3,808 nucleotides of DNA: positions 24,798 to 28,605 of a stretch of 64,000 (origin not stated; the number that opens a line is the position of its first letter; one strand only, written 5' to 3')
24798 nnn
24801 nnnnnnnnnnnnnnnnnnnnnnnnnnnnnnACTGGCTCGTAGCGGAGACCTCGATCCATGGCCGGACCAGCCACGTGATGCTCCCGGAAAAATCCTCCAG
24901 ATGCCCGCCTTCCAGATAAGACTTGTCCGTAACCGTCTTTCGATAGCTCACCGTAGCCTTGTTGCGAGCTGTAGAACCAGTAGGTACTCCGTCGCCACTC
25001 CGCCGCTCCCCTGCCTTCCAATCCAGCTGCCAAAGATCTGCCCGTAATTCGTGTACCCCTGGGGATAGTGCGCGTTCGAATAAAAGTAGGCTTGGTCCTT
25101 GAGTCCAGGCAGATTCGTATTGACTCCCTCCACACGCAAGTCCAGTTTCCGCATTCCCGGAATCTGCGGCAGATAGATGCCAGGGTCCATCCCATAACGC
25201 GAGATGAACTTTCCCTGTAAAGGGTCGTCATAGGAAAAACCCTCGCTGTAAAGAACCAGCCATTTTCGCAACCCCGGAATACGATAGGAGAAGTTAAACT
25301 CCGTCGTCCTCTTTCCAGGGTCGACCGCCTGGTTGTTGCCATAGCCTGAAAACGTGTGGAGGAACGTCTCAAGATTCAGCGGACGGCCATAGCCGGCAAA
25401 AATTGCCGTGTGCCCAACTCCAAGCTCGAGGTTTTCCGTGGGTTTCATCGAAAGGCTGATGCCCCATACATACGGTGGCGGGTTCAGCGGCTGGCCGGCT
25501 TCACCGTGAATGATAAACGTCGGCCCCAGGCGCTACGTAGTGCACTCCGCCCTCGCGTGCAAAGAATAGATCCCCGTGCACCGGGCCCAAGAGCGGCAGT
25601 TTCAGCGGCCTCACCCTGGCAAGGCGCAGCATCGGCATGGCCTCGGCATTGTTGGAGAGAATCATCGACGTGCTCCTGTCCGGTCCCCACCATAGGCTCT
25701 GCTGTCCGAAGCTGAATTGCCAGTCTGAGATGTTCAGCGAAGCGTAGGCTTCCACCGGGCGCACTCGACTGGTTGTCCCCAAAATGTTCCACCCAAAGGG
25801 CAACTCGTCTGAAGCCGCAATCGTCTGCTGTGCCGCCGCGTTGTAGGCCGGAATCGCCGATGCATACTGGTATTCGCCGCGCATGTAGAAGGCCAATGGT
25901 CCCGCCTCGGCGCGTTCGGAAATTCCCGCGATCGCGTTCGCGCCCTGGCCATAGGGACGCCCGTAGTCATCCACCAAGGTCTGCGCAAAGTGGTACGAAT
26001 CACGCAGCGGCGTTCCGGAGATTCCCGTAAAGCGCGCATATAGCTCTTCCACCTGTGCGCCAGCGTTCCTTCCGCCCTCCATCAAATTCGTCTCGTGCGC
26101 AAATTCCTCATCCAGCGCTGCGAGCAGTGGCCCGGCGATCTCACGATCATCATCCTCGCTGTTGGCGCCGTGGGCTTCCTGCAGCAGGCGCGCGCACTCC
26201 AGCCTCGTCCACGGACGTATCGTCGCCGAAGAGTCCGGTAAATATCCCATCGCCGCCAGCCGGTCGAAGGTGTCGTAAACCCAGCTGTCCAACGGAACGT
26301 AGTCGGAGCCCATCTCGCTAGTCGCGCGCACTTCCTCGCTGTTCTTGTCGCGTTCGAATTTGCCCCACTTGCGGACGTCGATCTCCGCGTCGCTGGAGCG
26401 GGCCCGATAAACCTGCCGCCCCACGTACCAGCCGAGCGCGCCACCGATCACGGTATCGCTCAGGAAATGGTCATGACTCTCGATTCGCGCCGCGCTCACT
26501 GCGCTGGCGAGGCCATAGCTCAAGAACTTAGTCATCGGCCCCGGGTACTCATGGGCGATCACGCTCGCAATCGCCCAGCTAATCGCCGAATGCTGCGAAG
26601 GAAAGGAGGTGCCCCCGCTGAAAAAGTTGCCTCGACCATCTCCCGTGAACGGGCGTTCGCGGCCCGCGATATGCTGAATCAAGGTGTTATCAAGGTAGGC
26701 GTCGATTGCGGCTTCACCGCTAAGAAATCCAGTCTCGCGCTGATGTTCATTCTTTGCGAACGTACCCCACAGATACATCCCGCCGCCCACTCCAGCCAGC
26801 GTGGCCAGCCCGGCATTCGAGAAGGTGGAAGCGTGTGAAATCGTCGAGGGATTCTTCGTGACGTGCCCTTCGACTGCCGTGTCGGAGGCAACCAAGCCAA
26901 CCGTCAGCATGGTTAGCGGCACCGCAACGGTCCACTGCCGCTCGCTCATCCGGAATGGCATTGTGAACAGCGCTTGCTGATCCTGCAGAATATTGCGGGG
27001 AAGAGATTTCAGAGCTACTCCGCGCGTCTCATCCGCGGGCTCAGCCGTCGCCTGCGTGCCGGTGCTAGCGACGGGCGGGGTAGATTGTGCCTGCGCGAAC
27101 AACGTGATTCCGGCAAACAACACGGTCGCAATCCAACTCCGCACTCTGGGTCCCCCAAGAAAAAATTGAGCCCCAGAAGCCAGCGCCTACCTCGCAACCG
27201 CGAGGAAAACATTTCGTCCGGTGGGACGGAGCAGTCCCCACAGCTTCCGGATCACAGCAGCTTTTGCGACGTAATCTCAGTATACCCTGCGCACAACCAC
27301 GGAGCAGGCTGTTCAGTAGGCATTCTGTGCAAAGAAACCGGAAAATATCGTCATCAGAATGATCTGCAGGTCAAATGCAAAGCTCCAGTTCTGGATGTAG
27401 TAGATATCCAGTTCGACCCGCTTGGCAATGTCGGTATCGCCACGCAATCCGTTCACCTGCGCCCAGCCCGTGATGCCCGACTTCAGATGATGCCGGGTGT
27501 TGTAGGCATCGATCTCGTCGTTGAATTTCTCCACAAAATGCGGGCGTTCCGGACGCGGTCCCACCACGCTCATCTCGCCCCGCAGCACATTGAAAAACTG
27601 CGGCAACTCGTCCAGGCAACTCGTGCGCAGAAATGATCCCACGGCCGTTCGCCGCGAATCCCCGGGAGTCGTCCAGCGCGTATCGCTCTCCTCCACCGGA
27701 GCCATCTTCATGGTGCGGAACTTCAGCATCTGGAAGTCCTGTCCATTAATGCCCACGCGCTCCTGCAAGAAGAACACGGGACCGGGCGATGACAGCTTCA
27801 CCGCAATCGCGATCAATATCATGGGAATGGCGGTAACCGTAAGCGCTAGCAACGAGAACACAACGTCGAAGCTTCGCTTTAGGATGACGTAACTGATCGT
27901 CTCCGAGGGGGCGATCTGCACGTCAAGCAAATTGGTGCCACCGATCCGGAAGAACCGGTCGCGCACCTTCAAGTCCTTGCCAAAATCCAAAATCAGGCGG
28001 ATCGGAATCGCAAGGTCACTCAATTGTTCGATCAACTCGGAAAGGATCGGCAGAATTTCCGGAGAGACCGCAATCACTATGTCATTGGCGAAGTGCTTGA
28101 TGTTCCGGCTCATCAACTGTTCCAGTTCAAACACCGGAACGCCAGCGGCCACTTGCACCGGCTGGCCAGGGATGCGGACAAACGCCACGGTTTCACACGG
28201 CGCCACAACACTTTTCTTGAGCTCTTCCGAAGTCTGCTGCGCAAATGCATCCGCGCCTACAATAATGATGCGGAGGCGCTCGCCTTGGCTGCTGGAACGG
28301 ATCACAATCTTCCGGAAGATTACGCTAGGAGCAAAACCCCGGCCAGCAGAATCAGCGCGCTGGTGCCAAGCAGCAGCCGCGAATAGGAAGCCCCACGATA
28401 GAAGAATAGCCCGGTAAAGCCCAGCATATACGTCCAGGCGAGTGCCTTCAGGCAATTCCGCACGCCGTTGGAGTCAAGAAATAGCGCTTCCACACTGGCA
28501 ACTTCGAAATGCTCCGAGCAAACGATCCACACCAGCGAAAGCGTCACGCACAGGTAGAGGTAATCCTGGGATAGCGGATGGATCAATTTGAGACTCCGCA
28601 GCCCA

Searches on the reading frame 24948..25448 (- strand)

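Call 38: search_protein_families(library=pfam, proteins=[window:24948-25448:-], max_evalue=0.001)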
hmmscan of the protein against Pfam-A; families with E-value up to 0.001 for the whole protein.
window:24948-25448:- (166 aa): 1 family
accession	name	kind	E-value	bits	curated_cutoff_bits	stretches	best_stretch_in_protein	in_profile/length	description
PF14052.12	Caps_assemb_Wzi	-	5.5e-36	124.8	30.1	1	1-152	160-317/392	Capsule assembly protein Wzi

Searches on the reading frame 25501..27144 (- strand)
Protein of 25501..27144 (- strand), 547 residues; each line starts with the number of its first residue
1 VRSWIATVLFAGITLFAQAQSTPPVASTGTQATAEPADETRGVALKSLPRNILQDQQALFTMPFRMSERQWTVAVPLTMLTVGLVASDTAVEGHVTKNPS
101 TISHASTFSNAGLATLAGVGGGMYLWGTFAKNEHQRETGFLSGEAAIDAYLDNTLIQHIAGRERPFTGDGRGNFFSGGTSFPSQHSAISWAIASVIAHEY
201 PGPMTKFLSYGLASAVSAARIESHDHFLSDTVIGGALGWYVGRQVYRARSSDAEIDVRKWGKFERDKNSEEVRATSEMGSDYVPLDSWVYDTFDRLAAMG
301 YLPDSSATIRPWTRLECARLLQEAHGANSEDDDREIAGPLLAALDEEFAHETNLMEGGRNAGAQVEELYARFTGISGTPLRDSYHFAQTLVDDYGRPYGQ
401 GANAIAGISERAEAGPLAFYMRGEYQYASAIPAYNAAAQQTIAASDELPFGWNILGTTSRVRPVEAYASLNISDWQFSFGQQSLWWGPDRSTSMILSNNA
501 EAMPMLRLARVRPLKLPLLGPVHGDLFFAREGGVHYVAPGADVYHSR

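Call 7: search_protein_families(library=pfam, proteins=[window:25501-27144:-], max_evalue=0.001)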
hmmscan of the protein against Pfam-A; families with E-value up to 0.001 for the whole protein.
window:25501-27144:- (547 aa): 3 families
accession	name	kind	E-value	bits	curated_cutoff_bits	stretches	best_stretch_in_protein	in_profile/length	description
PF14052.12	Caps_assemb_Wzi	-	3.7e-32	112.2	30.1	1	376-530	7-140/392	Capsule assembly protein Wzi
PF01569.27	PAP2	-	1.1e-13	51.4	27.2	1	153-248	16-124/130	PAP2 superfamily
PF14378.12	PAP2_3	-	0.00079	19.7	27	0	167-238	113-184/190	PAP2 superfamily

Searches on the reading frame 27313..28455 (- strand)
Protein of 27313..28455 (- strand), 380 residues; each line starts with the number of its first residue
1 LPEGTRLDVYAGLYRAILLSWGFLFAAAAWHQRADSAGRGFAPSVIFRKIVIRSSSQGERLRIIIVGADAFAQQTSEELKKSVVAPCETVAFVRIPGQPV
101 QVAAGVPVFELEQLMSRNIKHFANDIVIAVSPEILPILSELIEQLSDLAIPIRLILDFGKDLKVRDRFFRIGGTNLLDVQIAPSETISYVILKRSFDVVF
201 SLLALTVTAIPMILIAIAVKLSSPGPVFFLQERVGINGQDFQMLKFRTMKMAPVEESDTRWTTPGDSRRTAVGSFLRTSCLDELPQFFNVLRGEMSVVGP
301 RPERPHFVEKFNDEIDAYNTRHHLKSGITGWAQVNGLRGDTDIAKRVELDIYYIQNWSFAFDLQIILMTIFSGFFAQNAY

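Call 7: search_protein_families(library=pfam, proteins=[window:27313-28455:-], max_evalue=0.001)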
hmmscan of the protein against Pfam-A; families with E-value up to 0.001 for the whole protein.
window:27313-28455:- (380 aa): 1 family
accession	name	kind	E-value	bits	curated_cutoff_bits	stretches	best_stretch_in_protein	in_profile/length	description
PF02397.22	Bac_transf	-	6.1e-67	225.1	27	1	193-372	1-176/179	Bacterial sugar transferase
